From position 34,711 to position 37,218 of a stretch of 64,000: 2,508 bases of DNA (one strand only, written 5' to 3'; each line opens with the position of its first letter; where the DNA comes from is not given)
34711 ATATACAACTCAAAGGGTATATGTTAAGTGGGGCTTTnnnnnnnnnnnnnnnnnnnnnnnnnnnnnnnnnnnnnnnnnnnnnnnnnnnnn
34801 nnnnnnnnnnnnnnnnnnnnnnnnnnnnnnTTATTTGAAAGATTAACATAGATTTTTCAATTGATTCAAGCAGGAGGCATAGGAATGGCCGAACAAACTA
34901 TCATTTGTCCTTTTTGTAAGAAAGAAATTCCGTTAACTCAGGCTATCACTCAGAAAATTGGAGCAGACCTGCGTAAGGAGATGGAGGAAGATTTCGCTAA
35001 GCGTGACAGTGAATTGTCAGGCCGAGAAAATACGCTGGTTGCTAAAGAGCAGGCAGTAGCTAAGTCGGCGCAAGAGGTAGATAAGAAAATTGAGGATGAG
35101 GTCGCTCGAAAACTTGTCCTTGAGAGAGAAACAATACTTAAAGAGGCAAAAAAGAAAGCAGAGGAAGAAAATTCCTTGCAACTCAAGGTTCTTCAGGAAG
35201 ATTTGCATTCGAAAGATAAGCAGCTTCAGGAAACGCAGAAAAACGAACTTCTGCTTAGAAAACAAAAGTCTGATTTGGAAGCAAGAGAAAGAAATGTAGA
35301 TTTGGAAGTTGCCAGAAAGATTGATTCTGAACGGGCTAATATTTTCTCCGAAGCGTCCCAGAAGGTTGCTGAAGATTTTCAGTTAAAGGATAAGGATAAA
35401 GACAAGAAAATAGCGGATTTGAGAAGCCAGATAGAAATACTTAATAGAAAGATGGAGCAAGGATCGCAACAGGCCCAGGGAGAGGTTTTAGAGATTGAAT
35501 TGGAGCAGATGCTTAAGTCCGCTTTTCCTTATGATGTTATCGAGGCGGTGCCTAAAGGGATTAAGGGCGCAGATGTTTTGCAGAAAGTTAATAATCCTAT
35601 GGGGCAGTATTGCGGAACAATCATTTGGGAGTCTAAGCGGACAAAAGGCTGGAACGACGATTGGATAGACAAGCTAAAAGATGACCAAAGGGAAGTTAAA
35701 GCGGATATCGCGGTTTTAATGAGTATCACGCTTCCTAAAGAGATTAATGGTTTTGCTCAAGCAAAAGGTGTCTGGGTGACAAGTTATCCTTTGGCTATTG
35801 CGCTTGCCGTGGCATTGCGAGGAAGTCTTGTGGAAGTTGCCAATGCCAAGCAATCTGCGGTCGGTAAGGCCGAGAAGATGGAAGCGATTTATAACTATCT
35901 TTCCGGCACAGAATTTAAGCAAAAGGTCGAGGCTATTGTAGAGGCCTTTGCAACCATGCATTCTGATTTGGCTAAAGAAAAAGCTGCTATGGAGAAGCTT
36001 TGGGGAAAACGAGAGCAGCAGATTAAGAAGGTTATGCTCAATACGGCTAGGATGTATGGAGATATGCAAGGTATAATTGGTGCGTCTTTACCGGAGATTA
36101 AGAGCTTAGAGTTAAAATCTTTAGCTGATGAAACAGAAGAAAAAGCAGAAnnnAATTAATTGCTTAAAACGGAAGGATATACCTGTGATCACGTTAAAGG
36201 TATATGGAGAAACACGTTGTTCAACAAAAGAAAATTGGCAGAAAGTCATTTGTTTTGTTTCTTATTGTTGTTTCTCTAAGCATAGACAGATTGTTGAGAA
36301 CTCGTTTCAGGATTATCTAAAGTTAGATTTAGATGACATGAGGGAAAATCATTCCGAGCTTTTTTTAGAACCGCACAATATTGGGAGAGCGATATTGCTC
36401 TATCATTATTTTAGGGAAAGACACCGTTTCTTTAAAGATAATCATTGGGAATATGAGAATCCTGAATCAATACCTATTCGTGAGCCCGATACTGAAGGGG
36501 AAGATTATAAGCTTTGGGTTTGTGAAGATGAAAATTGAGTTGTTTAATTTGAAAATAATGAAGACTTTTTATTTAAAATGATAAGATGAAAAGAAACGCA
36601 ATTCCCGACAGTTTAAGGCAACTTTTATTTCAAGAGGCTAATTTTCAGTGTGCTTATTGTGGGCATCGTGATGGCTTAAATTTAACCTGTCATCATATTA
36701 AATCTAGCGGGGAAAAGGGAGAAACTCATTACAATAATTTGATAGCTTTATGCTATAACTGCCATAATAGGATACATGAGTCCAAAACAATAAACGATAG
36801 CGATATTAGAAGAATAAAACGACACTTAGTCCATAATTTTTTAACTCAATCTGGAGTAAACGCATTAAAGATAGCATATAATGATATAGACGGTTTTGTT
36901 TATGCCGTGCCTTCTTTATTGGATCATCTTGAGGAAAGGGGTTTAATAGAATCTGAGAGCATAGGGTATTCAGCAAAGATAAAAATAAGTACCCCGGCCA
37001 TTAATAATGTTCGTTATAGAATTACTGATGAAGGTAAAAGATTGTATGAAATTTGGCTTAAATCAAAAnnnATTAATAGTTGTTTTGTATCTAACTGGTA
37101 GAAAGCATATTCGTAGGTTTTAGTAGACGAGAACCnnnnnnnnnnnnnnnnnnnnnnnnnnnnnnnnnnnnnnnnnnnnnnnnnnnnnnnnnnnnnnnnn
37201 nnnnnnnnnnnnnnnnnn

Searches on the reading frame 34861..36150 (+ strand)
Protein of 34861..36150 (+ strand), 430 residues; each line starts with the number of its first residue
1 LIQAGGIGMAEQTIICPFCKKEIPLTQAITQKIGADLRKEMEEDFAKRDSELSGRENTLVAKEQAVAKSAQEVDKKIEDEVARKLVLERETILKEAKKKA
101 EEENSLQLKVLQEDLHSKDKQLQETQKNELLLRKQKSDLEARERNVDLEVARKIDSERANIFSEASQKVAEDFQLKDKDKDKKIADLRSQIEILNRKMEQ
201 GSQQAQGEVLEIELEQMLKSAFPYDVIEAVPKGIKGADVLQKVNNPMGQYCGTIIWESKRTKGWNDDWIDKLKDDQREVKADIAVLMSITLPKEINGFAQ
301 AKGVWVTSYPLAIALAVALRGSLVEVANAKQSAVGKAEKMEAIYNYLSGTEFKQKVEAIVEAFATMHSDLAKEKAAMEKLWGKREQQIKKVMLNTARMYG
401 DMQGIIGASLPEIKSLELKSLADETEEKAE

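Call 10: search_protein_families(library=pfam, proteins=[window:34861-36150:+], max_evalue=0.01)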
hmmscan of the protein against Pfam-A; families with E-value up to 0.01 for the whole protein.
window:34861-36150:+ (430 aa): 1 family
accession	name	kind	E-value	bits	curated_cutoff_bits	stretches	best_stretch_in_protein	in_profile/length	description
PF09903.14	DUF2130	-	3.6e-70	236.6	26.7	1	175-419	3-253/255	Uncharacterized protein conserved in bacteria (DUF2130)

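Call 27: search_protein_families(library=padloc, proteins=[window:34861-36150:+], max_evalue=0.01)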
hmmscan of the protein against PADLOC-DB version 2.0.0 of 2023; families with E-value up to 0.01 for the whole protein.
window:34861-36150:+ (430 aa): 1 family
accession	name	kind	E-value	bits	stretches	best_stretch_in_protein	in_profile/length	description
PDLC00647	ZorA3|ZorA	-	8.3e-05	19.2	1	36-398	310-568/780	MotA/ExbB/TolQ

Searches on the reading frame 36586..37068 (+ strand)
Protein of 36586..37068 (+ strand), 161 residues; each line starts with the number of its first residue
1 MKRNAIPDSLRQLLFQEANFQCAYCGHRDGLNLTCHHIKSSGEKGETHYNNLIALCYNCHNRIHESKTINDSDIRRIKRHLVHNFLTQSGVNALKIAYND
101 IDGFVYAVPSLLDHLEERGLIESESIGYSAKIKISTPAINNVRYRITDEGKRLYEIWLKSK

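Call 83: search_protein_families(library=phrogs, proteins=[window:36586-37068:+], max_evalue=0.01)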
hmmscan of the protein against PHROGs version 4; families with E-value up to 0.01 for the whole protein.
window:36586-37068:+ (161 aa): 30 families (the best 25 are shown)
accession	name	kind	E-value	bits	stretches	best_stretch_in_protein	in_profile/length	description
phrog_119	-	DNA, RNA and nucleotide metabolism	1.7e-11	44.6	1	8-89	193-285/443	HNH endonuclease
phrog_144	-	DNA, RNA and nucleotide metabolism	9.6e-10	39.4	1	9-70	74-139/175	HNH endonuclease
phrog_5200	-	DNA, RNA and nucleotide metabolism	5.3e-09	37.2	1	8-83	29-104/154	HNH endonuclease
phrog_2214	-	DNA, RNA and nucleotide metabolism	3e-08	34.2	1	8-62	182-235/429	HNH endonuclease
phrog_589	-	DNA, RNA and nucleotide metabolism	4.4e-08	34.1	1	5-68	77-143/179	HNH endonuclease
phrog_740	-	DNA, RNA and nucleotide metabolism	8.1e-08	32.6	1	3-66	22-87/332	HNH endonuclease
phrog_6050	-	DNA, RNA and nucleotide metabolism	1.5e-07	31.6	1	1-83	293-365/402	HNH endonuclease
phrog_5956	-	DNA, RNA and nucleotide metabolism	4.1e-07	30.7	1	7-78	47-122/138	HNH endonuclease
phrog_2118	-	DNA, RNA and nucleotide metabolism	9.6e-07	29.6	1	5-61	162-218/301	HNH endonuclease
phrog_1271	-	DNA, RNA and nucleotide metabolism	1.3e-06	29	1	12-76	259-328/361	HNH endonuclease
phrog_333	-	DNA, RNA and nucleotide metabolism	1.8e-06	29.2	1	8-62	23-77/138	HNH endonuclease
phrog_15103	-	unknown function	2e-06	28.5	1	9-76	193-267/280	-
phrog_16726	-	DNA, RNA and nucleotide metabolism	3.5e-06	28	1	8-71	82-147/308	HNH endonuclease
phrog_16986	-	unknown function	8.4e-06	26.5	1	3-87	4-88/248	-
phrog_7370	-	DNA, RNA and nucleotide metabolism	1.1e-05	26.5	1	3-66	25-86/115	HNH endonuclease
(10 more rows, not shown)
